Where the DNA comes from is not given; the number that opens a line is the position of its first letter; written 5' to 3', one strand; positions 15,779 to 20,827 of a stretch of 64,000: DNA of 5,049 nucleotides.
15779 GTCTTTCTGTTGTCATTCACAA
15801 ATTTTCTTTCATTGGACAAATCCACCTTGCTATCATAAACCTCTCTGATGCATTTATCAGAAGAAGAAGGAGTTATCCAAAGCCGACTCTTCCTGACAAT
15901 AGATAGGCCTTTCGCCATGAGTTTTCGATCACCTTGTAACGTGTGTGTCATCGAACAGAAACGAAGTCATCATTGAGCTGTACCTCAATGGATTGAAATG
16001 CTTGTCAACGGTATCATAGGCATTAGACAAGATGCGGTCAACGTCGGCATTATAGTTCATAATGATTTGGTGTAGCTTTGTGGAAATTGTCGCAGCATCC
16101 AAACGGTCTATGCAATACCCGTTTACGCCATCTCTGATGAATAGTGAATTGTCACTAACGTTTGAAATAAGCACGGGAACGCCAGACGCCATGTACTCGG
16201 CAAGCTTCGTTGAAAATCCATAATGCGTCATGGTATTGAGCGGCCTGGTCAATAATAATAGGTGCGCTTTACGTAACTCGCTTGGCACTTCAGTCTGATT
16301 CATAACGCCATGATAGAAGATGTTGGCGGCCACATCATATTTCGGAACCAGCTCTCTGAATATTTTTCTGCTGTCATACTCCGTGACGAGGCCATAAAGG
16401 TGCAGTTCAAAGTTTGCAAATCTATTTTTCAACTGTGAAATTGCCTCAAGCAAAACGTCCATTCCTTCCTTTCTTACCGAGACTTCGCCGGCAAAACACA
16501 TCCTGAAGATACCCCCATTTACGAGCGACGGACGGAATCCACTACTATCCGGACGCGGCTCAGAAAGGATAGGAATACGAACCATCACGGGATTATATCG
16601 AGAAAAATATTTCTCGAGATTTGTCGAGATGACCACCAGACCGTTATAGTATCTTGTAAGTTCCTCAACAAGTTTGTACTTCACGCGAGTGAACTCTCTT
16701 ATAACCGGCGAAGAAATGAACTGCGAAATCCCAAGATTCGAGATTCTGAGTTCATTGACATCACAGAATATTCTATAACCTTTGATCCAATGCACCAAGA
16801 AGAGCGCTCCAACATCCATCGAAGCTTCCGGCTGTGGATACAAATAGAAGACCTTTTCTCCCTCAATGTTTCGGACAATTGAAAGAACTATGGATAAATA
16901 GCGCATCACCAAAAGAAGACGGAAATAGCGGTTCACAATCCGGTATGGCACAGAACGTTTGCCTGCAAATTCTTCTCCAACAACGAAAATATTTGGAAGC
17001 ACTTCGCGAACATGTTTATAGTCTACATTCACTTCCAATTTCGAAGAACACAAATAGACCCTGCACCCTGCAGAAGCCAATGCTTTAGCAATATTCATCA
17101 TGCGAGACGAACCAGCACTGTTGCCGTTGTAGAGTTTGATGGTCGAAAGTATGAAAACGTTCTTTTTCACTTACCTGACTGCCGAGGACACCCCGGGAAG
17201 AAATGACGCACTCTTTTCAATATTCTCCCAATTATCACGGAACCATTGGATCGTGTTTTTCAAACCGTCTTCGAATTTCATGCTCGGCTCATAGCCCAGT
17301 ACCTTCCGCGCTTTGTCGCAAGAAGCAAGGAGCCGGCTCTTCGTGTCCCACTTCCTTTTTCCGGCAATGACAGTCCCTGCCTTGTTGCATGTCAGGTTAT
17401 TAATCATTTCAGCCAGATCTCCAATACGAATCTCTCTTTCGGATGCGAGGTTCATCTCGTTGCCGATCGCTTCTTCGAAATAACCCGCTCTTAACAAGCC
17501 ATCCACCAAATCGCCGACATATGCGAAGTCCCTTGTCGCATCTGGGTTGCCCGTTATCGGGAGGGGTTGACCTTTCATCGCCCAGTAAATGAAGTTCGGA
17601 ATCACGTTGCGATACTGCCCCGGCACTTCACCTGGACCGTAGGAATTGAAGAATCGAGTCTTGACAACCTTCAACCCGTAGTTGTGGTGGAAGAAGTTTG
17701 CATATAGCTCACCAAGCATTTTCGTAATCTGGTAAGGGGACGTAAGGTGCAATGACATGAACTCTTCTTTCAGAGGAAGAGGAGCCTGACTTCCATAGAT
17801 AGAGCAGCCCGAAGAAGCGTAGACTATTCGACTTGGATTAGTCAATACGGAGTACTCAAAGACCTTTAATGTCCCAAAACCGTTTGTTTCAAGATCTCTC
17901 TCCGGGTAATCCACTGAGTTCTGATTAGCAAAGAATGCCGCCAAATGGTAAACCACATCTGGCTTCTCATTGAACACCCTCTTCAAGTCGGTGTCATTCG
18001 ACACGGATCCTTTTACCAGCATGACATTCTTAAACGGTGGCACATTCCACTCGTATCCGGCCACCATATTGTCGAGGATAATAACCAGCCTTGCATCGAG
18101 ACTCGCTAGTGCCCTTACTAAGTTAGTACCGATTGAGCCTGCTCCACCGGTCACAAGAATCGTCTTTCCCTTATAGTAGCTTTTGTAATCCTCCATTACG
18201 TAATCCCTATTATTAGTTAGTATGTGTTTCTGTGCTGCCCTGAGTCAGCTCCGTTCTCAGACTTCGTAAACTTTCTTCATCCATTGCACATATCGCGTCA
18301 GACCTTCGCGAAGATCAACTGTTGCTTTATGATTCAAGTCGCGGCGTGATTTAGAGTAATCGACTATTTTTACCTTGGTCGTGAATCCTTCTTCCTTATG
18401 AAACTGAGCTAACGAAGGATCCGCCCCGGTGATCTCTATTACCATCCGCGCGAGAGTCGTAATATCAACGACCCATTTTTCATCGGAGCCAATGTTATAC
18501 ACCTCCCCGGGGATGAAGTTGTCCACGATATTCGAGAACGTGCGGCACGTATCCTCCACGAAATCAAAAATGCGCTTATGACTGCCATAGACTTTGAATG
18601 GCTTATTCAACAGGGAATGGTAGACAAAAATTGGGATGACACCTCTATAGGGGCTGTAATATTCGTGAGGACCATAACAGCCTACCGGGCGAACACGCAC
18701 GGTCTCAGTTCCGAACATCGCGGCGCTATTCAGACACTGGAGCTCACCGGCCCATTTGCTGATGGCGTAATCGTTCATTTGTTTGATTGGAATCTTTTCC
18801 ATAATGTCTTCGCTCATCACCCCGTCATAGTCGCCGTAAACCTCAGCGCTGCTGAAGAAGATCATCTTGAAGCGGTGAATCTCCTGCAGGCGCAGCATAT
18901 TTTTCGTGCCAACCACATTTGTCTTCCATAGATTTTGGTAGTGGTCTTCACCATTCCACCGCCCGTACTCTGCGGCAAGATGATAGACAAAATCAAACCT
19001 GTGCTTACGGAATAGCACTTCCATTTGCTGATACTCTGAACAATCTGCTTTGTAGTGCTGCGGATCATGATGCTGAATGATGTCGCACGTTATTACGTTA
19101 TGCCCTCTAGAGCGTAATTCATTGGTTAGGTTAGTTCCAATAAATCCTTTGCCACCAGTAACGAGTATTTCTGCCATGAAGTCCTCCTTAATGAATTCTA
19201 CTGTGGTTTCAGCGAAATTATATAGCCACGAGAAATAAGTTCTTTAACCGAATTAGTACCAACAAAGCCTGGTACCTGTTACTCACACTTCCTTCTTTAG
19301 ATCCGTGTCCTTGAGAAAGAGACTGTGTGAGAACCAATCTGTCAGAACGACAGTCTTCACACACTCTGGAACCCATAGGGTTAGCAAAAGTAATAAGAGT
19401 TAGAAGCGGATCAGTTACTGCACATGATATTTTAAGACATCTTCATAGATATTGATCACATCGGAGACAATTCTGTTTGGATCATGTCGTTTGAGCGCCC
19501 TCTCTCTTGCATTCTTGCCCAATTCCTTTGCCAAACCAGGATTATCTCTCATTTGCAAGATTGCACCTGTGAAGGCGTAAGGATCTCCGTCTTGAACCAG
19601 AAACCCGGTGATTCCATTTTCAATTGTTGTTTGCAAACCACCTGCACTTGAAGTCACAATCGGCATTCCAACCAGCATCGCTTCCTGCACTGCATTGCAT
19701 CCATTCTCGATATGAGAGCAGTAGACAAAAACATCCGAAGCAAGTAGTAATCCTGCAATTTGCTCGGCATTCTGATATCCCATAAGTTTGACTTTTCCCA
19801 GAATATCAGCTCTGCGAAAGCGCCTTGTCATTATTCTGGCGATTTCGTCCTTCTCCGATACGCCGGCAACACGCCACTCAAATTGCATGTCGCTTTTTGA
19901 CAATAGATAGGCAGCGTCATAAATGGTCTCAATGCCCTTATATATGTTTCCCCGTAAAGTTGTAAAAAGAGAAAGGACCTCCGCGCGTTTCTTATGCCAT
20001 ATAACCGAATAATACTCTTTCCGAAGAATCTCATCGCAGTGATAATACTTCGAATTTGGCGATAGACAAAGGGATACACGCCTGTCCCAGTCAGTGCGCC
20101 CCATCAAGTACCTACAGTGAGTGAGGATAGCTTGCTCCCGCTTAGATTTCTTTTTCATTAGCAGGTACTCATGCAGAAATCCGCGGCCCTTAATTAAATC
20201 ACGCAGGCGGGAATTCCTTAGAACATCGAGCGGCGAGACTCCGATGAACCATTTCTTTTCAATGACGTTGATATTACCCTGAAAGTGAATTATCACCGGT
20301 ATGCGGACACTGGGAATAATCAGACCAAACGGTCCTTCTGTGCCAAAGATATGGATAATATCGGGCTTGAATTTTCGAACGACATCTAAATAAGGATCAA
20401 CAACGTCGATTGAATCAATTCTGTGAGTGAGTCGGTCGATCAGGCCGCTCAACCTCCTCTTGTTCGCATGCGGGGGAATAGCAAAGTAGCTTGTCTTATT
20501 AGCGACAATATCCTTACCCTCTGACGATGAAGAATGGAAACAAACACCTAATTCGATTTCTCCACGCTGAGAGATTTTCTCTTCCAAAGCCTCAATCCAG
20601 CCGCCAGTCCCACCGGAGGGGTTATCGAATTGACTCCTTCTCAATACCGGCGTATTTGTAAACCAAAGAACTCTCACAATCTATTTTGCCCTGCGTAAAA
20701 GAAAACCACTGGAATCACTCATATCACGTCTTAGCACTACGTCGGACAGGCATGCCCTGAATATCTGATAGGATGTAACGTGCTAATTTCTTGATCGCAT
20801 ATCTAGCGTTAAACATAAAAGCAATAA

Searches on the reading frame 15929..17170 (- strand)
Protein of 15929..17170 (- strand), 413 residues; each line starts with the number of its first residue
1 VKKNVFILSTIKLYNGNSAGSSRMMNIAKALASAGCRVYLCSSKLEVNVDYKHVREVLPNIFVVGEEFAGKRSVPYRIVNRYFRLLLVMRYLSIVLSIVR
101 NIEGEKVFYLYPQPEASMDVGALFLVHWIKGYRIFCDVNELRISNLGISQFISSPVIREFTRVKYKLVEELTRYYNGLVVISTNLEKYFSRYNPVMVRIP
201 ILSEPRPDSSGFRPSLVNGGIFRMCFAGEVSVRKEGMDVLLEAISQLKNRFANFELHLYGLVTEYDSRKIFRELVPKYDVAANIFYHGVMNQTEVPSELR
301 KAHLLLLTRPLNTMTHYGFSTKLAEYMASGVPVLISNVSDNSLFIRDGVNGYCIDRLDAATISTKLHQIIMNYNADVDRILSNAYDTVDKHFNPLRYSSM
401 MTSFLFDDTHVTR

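Call 91: search_protein_families(library=pfam, proteins=[window:15929-17170:-], max_evalue=0.00001)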
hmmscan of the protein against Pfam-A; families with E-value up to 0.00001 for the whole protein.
window:15929-17170:- (413 aa): 2 families
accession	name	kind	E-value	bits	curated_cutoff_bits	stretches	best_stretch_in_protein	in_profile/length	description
PF13692.12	Glyco_trans_1_4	-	2.4e-18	67.2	27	1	224-371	4-141/142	Glycosyl transferases group 1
PF00534.26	Glycos_transf_1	-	4.8e-18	65.7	26.4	1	232-374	25-160/172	Glycosyl transferases group 1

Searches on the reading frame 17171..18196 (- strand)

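Call 90: search_protein_families(library=pfam, proteins=[window:17171-18196:-], max_evalue=0.00001)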
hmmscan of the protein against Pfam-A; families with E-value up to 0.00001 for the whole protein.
window:17171-18196:- (341 aa): 5 families
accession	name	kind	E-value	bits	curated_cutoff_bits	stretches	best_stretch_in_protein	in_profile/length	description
PF01370.27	Epimerase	-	3.4e-47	161.3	20.9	1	13-240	1-227/240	NAD dependent epimerase/dehydratase family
PF16363.11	GDP_Man_Dehyd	-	1.9e-43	149.6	27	1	14-314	1-331/332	GDP-mannose 4,6 dehydratase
PF02719.21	Polysacc_synt_2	-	1.8e-15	57.4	20.2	1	13-129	1-128/293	Polysaccharide biosynthesis protein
PF01073.25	3Beta_HSD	-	4e-10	39.6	22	1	14-232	1-223/280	3-beta hydroxysteroid dehydrogenase/isomerase family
PF04321.23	RmlD_sub_bind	-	1.3e-06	28.2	27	1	12-130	2-102/287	RmlD substrate binding domain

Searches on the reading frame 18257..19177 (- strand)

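Call 90: search_protein_families(library=pfam, proteins=[window:18257-19177:-], max_evalue=0.00001)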
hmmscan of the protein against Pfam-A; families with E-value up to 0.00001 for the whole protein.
window:18257-19177:- (306 aa): 6 families
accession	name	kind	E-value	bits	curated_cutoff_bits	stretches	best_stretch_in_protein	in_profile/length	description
PF01370.27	Epimerase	-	9.5e-41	140.2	20.9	1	4-230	1-240/240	NAD dependent epimerase/dehydratase family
PF16363.11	GDP_Man_Dehyd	-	1.4e-26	94.2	27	1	5-294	1-330/332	GDP-mannose 4,6 dehydratase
PF04321.23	RmlD_sub_bind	-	7.5e-15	55.2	27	1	3-151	2-139/287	RmlD substrate binding domain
PF07993.18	NAD_binding_4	-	6.3e-13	48.9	20.1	1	59-164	87-204/258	Male sterility protein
PF01073.25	3Beta_HSD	-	1.3e-10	41.2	22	1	5-172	1-186/280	3-beta hydroxysteroid dehydrogenase/isomerase family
PF02719.21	Polysacc_synt_2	-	1e-06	28.6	20.2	0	5-103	2-120/293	Polysaccharide biosynthesis protein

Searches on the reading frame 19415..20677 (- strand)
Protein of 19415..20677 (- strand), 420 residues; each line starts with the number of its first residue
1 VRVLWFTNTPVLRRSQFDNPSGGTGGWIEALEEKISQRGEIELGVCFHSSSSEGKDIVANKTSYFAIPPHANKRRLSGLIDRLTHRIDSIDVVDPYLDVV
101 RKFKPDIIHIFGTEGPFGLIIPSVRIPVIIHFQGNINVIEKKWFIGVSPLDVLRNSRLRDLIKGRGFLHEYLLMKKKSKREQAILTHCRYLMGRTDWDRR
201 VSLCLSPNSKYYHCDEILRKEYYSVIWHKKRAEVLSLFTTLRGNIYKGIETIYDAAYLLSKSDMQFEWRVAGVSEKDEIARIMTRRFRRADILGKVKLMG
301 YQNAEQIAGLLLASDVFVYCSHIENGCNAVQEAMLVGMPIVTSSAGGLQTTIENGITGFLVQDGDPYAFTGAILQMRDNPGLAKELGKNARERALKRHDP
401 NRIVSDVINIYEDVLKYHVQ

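Call 90: search_protein_families(library=pfam, proteins=[window:19415-20677:-], max_evalue=0.00001)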
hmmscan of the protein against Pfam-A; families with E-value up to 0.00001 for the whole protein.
window:19415-20677:- (420 aa): 2 families
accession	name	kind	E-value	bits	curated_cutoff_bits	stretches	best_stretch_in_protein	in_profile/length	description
PF00534.26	Glycos_transf_1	-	4e-23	82.2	26.4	1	242-393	23-172/172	Glycosyl transferases group 1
PF13692.12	Glyco_trans_1_4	-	2.6e-19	70.3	27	1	246-377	14-140/142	Glycosyl transferases group 1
